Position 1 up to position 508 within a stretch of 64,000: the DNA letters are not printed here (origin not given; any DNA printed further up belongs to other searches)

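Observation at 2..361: Small ORF with 33 Cys and 16 Met in 119 aa: candidate new metallothionein-like metal-storage protein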

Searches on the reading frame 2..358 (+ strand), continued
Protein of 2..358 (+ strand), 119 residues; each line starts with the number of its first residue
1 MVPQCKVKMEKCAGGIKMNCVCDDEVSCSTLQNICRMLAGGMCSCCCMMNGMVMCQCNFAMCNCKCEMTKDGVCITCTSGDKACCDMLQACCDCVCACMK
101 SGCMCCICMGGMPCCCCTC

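Call 89: search_protein_families(library=pfam, alignment_id=A6, max_evalue=0.00001)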
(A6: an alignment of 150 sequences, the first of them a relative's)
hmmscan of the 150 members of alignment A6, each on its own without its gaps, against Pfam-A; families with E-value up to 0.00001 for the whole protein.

A. member 1, L001:8487-9476:- (330 aa): 1 family
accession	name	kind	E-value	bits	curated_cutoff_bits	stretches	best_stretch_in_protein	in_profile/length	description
PF00291.31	PALP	-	5.1e-75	253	35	1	2-292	5-295/295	Pyridoxal-phosphate dependent enzyme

B. families by the number of members that match (of 150 scanned): 84 families (the first 25 are shown)
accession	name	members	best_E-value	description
PF07596.16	SBP_bac_10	8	3.7e-57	Protein of unknown function (DUF1559)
PF07963.17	N_methyl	8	4.5e-10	Prokaryotic N-terminal methylation motif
PF00291.31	PALP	7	7.9e-76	Pyridoxal-phosphate dependent enzyme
PF13546.12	DDE_5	7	3.4e-44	DDE superfamily endonuclease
PF02082.26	Rrf2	6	1.1e-32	Iron-dependent Transcriptional regulator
PF01261.30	AP_endonuc_2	5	1.4e-21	Xylose isomerase-like TIM barrel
PF00884.28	Sulfatase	4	2e-64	Sulfatase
PF01663.27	Phosphodiest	4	2.2e-19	Type I phosphodiesterase / nucleotide pyrophosphatase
PF00144.29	Beta-lactamase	3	1.1e-58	Beta-lactamase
PF00106.31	adh_short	3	5e-54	short chain dehydrogenase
PF13561.12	adh_short_C2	3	1.5e-42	Enoyl-(Acyl carrier protein) reductase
PF08659.16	KR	3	6.6e-14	KR domain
PF07394.17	DUF1501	2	2.4e-72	Protein of unknown function (DUF1501)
PF06439.18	3keto-disac_hyd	2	7.9e-39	3-keto-disaccharide hydrolase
PF13531.11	SBP_bac_11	2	1e-25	Bacterial extracellular solute-binding protein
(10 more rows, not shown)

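Call 90: search_protein_families(library=ncbifam, proteins=[L042:6480-7538:-, L082:5770-6654:-, L039:8065-9159:-, L013:5112-6191:+, L013:7920-8966:+], max_evalue=1e-10)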
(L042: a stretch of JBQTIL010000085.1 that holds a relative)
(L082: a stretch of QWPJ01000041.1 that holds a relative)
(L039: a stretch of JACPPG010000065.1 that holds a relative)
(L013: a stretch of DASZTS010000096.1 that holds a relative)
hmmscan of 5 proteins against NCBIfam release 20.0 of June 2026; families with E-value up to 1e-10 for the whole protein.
L042:6480-7538:- (353 aa): 176 families (the best 25 are shown)
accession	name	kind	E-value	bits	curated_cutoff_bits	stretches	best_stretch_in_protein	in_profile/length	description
NF008105.0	PRK10851.1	equivalog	6.2e-122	406.8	502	1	1-347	1-348/362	sulfate/thiosulfate ABC transporter ATP-binding protein CysA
TIGR00968.1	3a0106s01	subfamily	7.5e-119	395.5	342.75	1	3-238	1-236/237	sulfate ABC transporter ATP-binding protein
TIGR03265.1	PhnT2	equivalog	3.2e-116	388.4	457.7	1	3-339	5-343/353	putative 2-aminoethylphosphonate ABC transporter ATP-binding protein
NF006987.0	PRK09452.1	equivalog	3.5e-98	328.7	482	1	3-281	18-303/378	spermidine/putrescine ABC transporter ATP-binding protein PotA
TIGR01187.1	potA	subfamily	4.3e-94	315.2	355.6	1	33-313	1-290/325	polyamine ABC transporter ATP-binding protein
NF040933.2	ABC_arch_GlcV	equivalog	1.9e-89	300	450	1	2-346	2-357/357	glucose ABC transporter ATP-binding protein GlcV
NF043075.1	MMSYN1_0197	equivalog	2.2e-89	299.8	550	1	3-307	3-306/341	spermidine/putrescine ABC transporter ATP-binding protein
NF008513.0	PRK11432.1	equivalog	2.4e-89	299.7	496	1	4-325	8-327/351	ferric ABC transporter ATP-binding protein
TIGR03258.1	PhnT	equivalog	8.2e-89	298.1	499.15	1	3-306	9-320/359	2-aminoethylphosphonate ABC transport system ATP-binding subunit PhnT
NF040840.2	tungstate_WtpC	equivalog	1.5e-88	297.4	440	1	3-339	2-338/347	tungstate ABC transporter ATP-binding protein WtpC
NF008653.0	PRK11650.1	subfamily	6.9e-88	295.1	432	1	2-326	3-333/357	sn-glycerol-3-phosphate ABC transporter ATP-binding protein UgpC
NF008621.0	PRK11607.1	equivalog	5.6e-77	259.1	613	1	4-245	21-262/377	putrescine ABC transporter ATP-binding subunit PotG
TIGR01186.1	proV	subfamily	3.4e-70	237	326.6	1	12-240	3-237/363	betaine/proline/choline family ABC transporter ATP-binding protein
NF008233.0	PRK11000.1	equivalog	9e-70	235.3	568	1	2-236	3-237/369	maltose/maltodextrin ABC transporter ATP-binding protein MalK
TIGR03415.1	ABC_choXWV_ATP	equivalog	9.1e-63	212.5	483.75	1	7-238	29-270/382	choline ABC transporter ATP-binding protein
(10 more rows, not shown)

L082:5770-6654:- (295 aa): 25 families
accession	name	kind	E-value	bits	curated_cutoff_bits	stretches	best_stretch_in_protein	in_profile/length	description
TIGR02139.1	permease_CysT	equivalog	1.1e-103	346.4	246.1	1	28-290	2-264/265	sulfate ABC transporter permease subunit CysT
TIGR00969.1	3a0106s02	subfamily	9.3e-84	281.1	240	1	23-287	8-272/272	sulfate ABC transporter permease subunit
NF008208.0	PRK10971.1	equivalog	1.5e-79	267.3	415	1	22-292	4-274/277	sulfate/thiosulfate ABC transporter permease CysT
TIGR02140.1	permease_CysW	equivalog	4.9e-52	177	329.1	1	36-288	7-259/261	sulfate ABC transporter permease subunit CysW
TIGR01581.1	Mo_ABC_porter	hypoth_equivalog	7.4e-47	159.7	210.3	1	61-279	6-224/225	ABC transporter permease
TIGR02141.1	modB_ABC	equivalog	2.7e-40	138.3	182.6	1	80-284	2-205/208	molybdate ABC transporter permease subunit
NF008620.0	PRK11602.1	equivalog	5.7e-38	130.8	442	1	39-294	27-282/291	sulfate/thiosulfate ABC transporter permease CysW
NF040839.1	tungstate_WtpB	equivalog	6e-38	130.9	340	1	41-281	12-244/251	tungstate ABC transporter permease WtpB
NF006939.0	PRK09421.1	equivalog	2.2e-36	125.4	262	1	76-280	10-216/230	molybdate ABC transporter permease subunit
TIGR03262.1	PhnU2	equivalog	2.7e-22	79.1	593.25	1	176-292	427-540/546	putative 2-aminoethylphosphonate ABC transporter permease subunit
NF011624.0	PRK15050.1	equivalog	1.2e-20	73.8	247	1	38-280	31-281/297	2-aminoethylphosphonate ABC transporter permease subunit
TIGR03255.1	PhnV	equivalog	2.2e-16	60.3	358.7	1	74-288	68-268/270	2-aminoethylphosphonate ABC transport system, membrane component PhnV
NF006951.0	PRK09433.1-2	equivalog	1.3e-15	57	788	1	42-282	23-262/535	thiamine/thiamine pyrophosphate ABC transporter permease ThiP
NF006954.0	PRK09433.1-5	equivalog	9e-15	54.3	821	1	40-214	13-187/530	thiamine/thiamine pyrophosphate ABC transporter permease ThiP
NF006955.0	PRK09433.2-3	equivalog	2.1e-14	53.1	801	0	37-182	16-162/543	thiamine/thiamine pyrophosphate ABC transporter permease ThiP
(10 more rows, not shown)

L039:8065-9159:- (365 aa): 3 families
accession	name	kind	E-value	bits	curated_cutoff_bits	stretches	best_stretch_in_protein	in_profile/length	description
NF008022.0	PRK10752.1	subfamily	1.1e-108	363.6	288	1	56-360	21-327/329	sulfate ABC transporter substrate-binding protein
TIGR00971.1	3a0106s03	subfamily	1.1e-105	353.4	155.5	1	55-359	9-315/315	sulfate ABC transporter substrate-binding protein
NF008106.0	PRK10852.1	subfamily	6e-85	285.2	308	1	51-360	20-333/338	thiosulfate ABC transporter substrate-binding protein CysP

L013:5112-6191:+ (360 aa): 3 families
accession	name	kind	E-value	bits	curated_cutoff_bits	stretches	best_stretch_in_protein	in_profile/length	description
NF008022.0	PRK10752.1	subfamily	8e-108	360.7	288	1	51-358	20-328/329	sulfate ABC transporter substrate-binding protein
TIGR00971.1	3a0106s03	subfamily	8.7e-106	353.7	155.5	1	52-356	10-315/315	sulfate ABC transporter substrate-binding protein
NF008106.0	PRK10852.1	subfamily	2.1e-86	290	308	1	52-356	25-332/338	thiosulfate ABC transporter substrate-binding protein CysP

L013:7920-8966:+ (349 aa): 176 families (the best 25 are shown)
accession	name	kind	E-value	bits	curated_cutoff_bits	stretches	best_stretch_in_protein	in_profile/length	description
NF008105.0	PRK10851.1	equivalog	1.6e-123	412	502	1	1-347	1-348/362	sulfate/thiosulfate ABC transporter ATP-binding protein CysA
TIGR00968.1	3a0106s01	subfamily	2.4e-118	393.9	342.75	1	3-238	1-236/237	sulfate ABC transporter ATP-binding protein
TIGR03265.1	PhnT2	equivalog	6.1e-112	374.3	457.7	1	3-343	5-347/353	putative 2-aminoethylphosphonate ABC transporter ATP-binding protein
NF006987.0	PRK09452.1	equivalog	8.6e-102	340.6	482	1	3-307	18-331/378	spermidine/putrescine ABC transporter ATP-binding protein PotA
NF043075.1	MMSYN1_0197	equivalog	2.9e-97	325.7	550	1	3-308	3-307/341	spermidine/putrescine ABC transporter ATP-binding protein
TIGR01187.1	potA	subfamily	3.3e-94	315.6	355.6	1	33-313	1-290/325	polyamine ABC transporter ATP-binding protein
NF040840.2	tungstate_WtpC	equivalog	1.1e-93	314.2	440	1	3-340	2-339/347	tungstate ABC transporter ATP-binding protein WtpC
NF008513.0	PRK11432.1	equivalog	1.9e-92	309.9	496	1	4-318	8-322/351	ferric ABC transporter ATP-binding protein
NF008653.0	PRK11650.1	subfamily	3e-90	302.9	432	1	2-322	3-325/357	sn-glycerol-3-phosphate ABC transporter ATP-binding protein UgpC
NF040933.2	ABC_arch_GlcV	equivalog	8.3e-90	301.2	450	1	2-308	2-322/357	glucose ABC transporter ATP-binding protein GlcV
TIGR03258.1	PhnT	equivalog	2.1e-89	300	499.15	1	3-243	9-250/359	2-aminoethylphosphonate ABC transport system ATP-binding subunit PhnT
NF008621.0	PRK11607.1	equivalog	2.7e-76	256.8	613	1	5-247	22-264/377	putrescine ABC transporter ATP-binding subunit PotG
NF008233.0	PRK11000.1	equivalog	1e-73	248.3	568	1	2-312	3-321/369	maltose/maltodextrin ABC transporter ATP-binding protein MalK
TIGR01186.1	proV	subfamily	7.5e-70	235.9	326.6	1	12-240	3-237/363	betaine/proline/choline family ABC transporter ATP-binding protein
TIGR03415.1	ABC_choXWV_ATP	equivalog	5.2e-64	216.6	483.75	1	6-237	28-269/382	choline ABC transporter ATP-binding protein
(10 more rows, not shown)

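Call 102: predict_structure(alignment_id=A8)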
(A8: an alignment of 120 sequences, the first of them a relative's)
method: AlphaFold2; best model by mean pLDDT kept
length: 156 residues; sequences in the alignment: 120
mean_pLDDT: 81.9   pTM: 0.72
mean pLDDT of the five models: 81.9, 81.4, 81.2, 80.5, 80.1
residues with pLDDT >= 90: 108; 70-90: 11; 50-70: 3; < 50: 34
segments of 3 or more residues with pLDDT < 50: 1-34
pLDDT, mean of each block of 10 residues (from residue 1): 41 40 37 59 96 97 96 92 92 93 97 97 97 94 94 92
secondary structure, 60 per line:
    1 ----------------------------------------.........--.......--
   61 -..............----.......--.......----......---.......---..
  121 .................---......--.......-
elements in order: E41-49 E52-58 H62-75 E80-86 E89-95 E100-105 E109-115 H119-137 E141-146 E149-155

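Call 105: fold_search(model_id=the predicted structure, library=pdb)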
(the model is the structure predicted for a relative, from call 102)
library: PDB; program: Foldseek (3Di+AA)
matches with E <= 10: 271; with E <= 0.001: 0
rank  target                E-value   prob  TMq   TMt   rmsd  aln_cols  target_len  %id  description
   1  7cmm_B                3.6e-01  0.13  0.26  0.22   8.2       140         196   10  Crystal structure of TEAD1-YBD in complex with K-975 (released 2021-02-03)
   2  7cmm_C                3.8e-01  0.14  0.24  0.20   8.8       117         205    9  Crystal structure of TEAD1-YBD in complex with K-975 (released 2021-02-03)
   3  7tyu_B                4.0e-01  0.12  0.18  0.16   8.5        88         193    7  TEAD2 bound to Compound 2 (released 2023-05-03)
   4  8e1o_B                4.6e-01  0.11  0.20  0.17   7.7        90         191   10  Crystal structure of hTEAD2 bound to a methoxypyridine lipid pocket binder (released 2023-08-16)
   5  9tvu_F                4.8e-01  0.06  0.18  0.16  18.8       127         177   18  Structure of the Chlamydomonas reinhardtii chlororibosome (released 2026-02-18)
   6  6a97_C                5.4e-01  0.21  0.26  0.19   9.1       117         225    8  Crystal structure of MHC-like MILL2 (released 2018-12-05)
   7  8rxv_A                6.1e-01  0.11  0.23  0.19   8.6       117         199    8  TEAD2 with an inhibitor (released 2025-02-19)
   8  7oyj_B                7.3e-01  0.12  0.21  0.18   7.2        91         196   12  Crystal structure of hTEAD2 in complex with fragment at the interface 2 (released 2022-05-25)
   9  7cmm_D                8.2e-01  0.08  0.24  0.20   9.2       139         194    9  Crystal structure of TEAD1-YBD in complex with K-975 (released 2021-02-03)
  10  5hgu_B                8.7e-01  0.10  0.20  0.16   8.4        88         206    9  Crystal structure of human transcription factor TEAD2 in complex with palmitate (released 2016-02-17)
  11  6uyc_B                9.8e-01  0.07  0.21  0.18   8.7       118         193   10  Crystal structure of TEAD2 bound to Compound 2 (released 2020-06-24)
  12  8cem_F                1.1e+00  0.06  0.18  0.07   7.2        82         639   11  Structure of bovine native C3, re-refinement (released 2023-04-05)
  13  2vsd_A                1.2e+00  0.06  0.15  0.23   9.1        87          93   10  crystal structure of CHIR-AB1 (released 2008-07-29)
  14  6a97_A                1.2e+00  0.14  0.25  0.16   9.5       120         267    8  Crystal structure of MHC-like MILL2 (released 2018-12-05)
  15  6s66_A                1.2e+00  0.09  0.21  0.18   7.3        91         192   11  Crystal structure of hTEAD2 in complex with a trisubstituted pyrazole inhibitor (released 2020-07-22)
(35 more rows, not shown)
